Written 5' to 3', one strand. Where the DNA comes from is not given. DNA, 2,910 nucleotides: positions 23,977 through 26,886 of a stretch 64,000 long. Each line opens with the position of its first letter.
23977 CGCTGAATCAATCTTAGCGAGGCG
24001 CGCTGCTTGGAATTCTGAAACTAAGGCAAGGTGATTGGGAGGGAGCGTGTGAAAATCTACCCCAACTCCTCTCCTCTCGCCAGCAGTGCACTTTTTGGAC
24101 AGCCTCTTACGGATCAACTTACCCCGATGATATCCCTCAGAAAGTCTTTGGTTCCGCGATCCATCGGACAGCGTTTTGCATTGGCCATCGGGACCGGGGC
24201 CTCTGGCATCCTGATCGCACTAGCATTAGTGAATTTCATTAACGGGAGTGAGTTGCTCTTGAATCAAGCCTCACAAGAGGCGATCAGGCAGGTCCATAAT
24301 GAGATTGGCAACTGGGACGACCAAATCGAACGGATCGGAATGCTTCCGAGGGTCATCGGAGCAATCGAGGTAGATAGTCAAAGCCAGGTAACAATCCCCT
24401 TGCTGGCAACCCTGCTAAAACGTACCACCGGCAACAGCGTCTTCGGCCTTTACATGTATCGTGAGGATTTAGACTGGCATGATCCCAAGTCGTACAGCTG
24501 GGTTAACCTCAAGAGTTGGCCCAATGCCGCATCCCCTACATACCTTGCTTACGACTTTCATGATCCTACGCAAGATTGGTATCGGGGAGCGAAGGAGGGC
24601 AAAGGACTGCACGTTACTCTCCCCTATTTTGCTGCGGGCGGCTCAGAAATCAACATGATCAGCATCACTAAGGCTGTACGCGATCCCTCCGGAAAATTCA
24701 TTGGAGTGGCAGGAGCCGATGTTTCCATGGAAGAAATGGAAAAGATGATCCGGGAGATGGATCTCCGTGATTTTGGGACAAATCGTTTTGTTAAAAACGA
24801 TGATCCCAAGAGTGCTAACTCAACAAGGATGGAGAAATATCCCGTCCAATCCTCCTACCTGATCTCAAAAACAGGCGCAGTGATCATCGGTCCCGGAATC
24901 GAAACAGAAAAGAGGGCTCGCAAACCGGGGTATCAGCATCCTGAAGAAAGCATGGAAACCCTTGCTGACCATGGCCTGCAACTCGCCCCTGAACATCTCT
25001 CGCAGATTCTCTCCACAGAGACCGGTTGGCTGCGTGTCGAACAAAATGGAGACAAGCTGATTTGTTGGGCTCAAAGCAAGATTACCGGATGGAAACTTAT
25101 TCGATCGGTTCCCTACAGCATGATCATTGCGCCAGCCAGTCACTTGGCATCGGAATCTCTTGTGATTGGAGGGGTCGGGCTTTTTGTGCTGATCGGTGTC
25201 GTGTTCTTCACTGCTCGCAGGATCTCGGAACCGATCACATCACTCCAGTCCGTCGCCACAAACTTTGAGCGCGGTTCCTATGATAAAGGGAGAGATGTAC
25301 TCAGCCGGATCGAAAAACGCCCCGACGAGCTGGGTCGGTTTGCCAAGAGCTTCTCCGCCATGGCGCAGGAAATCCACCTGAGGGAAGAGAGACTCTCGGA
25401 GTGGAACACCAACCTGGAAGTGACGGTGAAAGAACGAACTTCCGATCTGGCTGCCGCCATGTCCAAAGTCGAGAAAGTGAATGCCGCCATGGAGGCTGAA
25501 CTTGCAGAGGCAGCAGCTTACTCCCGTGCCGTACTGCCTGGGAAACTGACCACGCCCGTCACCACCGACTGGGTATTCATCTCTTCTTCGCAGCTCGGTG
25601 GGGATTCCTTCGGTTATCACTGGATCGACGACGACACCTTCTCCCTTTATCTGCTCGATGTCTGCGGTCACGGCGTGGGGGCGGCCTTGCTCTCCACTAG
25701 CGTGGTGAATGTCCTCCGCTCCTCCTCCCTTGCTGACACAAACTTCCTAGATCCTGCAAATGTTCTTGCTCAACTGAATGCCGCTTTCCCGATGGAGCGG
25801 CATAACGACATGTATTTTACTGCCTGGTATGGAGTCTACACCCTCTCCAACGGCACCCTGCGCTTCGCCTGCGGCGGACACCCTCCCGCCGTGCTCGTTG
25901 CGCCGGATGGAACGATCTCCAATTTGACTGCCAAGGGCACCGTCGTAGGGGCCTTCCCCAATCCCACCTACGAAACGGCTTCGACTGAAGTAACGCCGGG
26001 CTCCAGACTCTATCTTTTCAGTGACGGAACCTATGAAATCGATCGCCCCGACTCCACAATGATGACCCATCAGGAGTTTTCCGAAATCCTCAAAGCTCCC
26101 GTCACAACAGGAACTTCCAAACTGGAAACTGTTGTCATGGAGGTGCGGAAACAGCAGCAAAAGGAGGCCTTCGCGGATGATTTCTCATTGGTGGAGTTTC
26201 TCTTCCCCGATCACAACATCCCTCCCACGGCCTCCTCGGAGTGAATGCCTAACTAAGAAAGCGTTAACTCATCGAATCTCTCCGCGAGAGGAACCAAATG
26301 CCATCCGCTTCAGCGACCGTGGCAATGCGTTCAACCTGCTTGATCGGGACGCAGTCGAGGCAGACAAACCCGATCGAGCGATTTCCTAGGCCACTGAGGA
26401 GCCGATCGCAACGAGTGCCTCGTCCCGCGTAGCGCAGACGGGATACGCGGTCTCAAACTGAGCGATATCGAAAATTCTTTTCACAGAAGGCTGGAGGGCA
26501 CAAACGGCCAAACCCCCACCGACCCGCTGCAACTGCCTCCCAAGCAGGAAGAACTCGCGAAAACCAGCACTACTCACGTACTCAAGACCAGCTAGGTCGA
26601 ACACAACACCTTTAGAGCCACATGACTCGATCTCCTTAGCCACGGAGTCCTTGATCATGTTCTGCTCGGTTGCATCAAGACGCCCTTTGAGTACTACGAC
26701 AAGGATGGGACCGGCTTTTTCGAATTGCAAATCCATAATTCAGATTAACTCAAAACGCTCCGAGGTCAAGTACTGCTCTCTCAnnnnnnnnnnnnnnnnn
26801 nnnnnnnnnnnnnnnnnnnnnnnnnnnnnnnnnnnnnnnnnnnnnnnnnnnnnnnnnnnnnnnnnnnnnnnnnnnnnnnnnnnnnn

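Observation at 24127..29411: Partner-switching locus built from two tandem Cache-HAMP-PP2C sensor paralogs flanking a STAS gene, one fused to its own RsbW-like kinase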

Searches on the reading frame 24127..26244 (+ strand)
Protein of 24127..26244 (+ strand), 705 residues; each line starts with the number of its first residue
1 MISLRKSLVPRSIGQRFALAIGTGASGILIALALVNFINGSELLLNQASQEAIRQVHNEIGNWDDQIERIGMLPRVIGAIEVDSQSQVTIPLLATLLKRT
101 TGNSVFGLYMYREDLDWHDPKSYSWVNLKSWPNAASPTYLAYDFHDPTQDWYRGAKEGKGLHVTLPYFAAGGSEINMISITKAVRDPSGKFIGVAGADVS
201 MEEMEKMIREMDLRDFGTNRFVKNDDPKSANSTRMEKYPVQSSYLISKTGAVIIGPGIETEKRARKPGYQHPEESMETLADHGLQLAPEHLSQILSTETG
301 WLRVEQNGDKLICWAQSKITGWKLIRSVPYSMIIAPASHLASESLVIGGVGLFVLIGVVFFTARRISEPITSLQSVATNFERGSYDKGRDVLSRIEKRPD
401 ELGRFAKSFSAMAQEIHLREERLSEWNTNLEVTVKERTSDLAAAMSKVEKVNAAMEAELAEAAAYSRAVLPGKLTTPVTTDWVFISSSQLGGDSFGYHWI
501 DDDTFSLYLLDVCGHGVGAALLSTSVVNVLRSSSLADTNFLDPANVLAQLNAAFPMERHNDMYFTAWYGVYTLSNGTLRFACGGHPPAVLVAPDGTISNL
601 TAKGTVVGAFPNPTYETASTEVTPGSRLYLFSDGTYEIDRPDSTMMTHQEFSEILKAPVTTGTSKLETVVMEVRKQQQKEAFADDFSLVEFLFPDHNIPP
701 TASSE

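Call 3: search_protein_families(library=pfam, proteins=[window:24127-26244:+], max_evalue=0.01)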
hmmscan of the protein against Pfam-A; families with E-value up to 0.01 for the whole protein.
window:24127-26244:+ (705 aa): 4 families
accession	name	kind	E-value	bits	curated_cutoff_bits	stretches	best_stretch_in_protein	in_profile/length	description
PF07228.17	SpoIIE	-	4.4e-39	134.9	25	1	501-689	1-187/192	Stage II sporulation protein E (SpoIIE)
PF22673.2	MCP-like_PDC_1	-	1.9e-12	48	27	1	104-205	14-112/113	Methyl-accepting chemotaxis protein-like, first PDC sensor domain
PF02743.24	dCache_1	-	4.8e-09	36.6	45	1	148-325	97-238/240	Cache domain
PF00672.30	HAMP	-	0.00013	22.7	25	1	361-417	1-52/53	HAMP domain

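Call 14: find_encoding_contigs(protein=window:24127-26244:+, flank=10000, max_places=3)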
Protein window:24127-26244:+ (705 aa): 1 contig read that carries it; 1 place shown.
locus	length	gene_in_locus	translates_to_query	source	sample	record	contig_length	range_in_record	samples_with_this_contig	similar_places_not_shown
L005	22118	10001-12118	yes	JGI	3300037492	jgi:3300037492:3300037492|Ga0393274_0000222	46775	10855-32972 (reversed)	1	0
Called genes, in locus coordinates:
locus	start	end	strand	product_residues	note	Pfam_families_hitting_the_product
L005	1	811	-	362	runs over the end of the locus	PF02504:FA_synthesis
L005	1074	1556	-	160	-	PF02620:YceD (faint)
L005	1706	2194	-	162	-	PF01467:CTP_transf_like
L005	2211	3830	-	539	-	PF00117:GATase, PF07722:Peptidase_C26 (weak), PF02540:NAD_synthase (weak), PF00958:GMP_synt_C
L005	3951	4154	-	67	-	-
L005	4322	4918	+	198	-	PF03588:Leu_Phe_trans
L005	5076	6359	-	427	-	PF02417:Chromate_transp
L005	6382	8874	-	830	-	PF01624:MutS_I, PF05188:MutS_II, PF05192:MutS_III, PF05190:MutS_IV, PF00488:MutS_V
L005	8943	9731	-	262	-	PF05690:ThiG, PF00977:His_biosynth (faint)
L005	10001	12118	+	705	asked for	PF22673:MCP-like_PDC_1, PF02743:dCache_1, PF07228:SpoIIE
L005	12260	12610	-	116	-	PF01740:STAS, PF13466:STAS_2 (weak)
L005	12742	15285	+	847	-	PF22673:MCP-like_PDC_1, PF02743:dCache_1 (weak), PF07228:SpoIIE, PF13581:HATPase_c_2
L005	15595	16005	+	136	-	PF26610:YbbD_head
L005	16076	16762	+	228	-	PF00089:Trypsin, PF13365:Trypsin_2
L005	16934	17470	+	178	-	-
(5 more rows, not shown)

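Call 52: search_protein_families(library=ncbifam, proteins=[window:24127-26244:+], max_evalue=0.01)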
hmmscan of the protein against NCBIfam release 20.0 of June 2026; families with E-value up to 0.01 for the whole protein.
window:24127-26244:+ (705 aa): 9 families
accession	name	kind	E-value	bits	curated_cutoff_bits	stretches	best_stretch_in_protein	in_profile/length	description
NF038263.1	prot_phos_SiaA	equivalog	3.1e-18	65.7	700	1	352-554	320-511/658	biofilm regulation protein phosphatase SiaA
NF045505.1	RR_RssB_Pseudo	equivalog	4.1e-14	52.4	700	1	484-674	183-373/394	two-component system response regulator RssB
NF011874.0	PRK15347.1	equivalog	4.8e-07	28.2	852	1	300-455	257-398/921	two component system sensor kinase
NF008184.0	PRK10935.1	equivalog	1.3e-06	27.3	553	1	344-449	153-248/565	nitrate/nitrite two-component system sensor histidine kinase NarQ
NF040691.1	MtrAB_MtrB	equivalog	1.9e-06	27.2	450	1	340-425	185-266/507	MtrAB system histidine kinase MtrB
TIGR02865.1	spore_II_E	equivalog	1.7e-05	23.1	490.8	1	489-688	565-758/764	stage II sporulation protein E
NF053512.1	nitric_RR_NosR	exception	5.7e-05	22.3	400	1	410-459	125-174/422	response regulator c-di-GMP phosphodiesterase, NosR family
NF033092.0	HK_WalK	equivalog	0.00019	20.1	725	1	352-431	187-261/594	cell wall metabolism sensor histidine kinase WalK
NF007004.0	PRK09467.1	equivalog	0.0024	16.7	415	1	285-419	104-229/440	two-component system sensor histidine kinase EnvZ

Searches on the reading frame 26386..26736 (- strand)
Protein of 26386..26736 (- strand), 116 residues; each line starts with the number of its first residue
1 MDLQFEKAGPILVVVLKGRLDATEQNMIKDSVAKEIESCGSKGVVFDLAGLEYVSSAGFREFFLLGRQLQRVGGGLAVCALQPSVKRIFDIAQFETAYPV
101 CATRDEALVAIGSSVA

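Call 3: search_protein_families(library=pfam, proteins=[window:26386-26736:-], max_evalue=0.01)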
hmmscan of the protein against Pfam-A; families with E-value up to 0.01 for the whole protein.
window:26386-26736:- (116 aa): 2 families
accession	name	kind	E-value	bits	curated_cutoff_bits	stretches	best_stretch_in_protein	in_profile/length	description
PF01740.26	STAS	-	4.7e-16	58.9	22.6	1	4-107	3-106/106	STAS domain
PF13466.11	STAS_2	-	3.3e-07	30.8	29.2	1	14-92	1-77/80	STAS domain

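Call 21: search_solved_structures(query=window:26386-26736:-, max_evalue=0.01, show_alignments=3)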
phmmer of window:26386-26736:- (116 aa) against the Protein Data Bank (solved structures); distinct sequences matched with E-value up to 0.01: 7.
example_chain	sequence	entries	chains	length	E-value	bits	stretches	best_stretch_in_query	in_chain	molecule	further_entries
1th8_B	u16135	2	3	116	1.3e-11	47.6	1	5-112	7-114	Anti-sigma F factor antagonist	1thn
1tid_B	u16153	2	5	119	3.9e-11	46.1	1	5-112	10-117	Anti-sigma F factor antagonist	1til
1auz_A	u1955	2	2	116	5.5e-11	45.7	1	10-112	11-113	SPOIIAA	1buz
4hyl_A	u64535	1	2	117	7.4e-09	38.8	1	4-114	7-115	Stage II sporulation protein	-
1sbo_A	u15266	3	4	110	6.1e-06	29.4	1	13-107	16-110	Putative anti-sigma factor antagonist TM1442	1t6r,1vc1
3t6o_A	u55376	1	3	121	3.7e-05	26.9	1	18-112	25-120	Sulfate transporter/antisigma-factor antagonist STAS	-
4qtp_A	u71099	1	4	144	0.00031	23.9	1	11-112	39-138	Anti-sigma factor antagonist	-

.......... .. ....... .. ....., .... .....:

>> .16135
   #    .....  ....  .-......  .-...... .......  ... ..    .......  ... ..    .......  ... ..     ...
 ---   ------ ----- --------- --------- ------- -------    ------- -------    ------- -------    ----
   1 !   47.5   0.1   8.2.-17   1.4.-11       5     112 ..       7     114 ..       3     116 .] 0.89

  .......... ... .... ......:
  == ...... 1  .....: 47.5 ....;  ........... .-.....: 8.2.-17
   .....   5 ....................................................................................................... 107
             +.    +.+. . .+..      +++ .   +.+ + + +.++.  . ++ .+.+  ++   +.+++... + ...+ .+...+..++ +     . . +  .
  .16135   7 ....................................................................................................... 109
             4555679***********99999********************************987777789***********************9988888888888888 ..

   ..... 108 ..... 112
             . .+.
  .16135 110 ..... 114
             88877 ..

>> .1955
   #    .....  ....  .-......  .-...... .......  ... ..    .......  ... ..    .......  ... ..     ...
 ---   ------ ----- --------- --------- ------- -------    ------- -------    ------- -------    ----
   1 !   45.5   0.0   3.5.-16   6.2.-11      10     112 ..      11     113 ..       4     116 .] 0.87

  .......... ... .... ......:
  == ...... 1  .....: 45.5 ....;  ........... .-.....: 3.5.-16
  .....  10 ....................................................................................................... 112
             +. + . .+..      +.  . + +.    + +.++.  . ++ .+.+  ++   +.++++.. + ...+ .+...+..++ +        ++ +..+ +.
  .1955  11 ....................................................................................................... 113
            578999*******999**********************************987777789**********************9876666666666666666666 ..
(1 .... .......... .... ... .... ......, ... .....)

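Call 52: search_protein_families(library=ncbifam, proteins=[window:26386-26736:-], max_evalue=0.01)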
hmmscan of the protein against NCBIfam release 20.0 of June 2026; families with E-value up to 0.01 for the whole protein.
window:26386-26736:- (116 aa): 3 families
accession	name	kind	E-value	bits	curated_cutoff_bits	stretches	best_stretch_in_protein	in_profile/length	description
TIGR00377.1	ant_ant_sig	superfamily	1.5e-17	63.4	53.45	1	1-105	3-107/108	anti-sigma factor antagonist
TIGR02886.1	spore_II_AA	equivalog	1.6e-13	50.6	114.75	1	4-107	2-105/106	anti-sigma F factor antagonist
NF052652.1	YtvA_fam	equivalog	8e-05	22.3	250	1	11-86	145-220/243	YtvA family blue-light photoreceptor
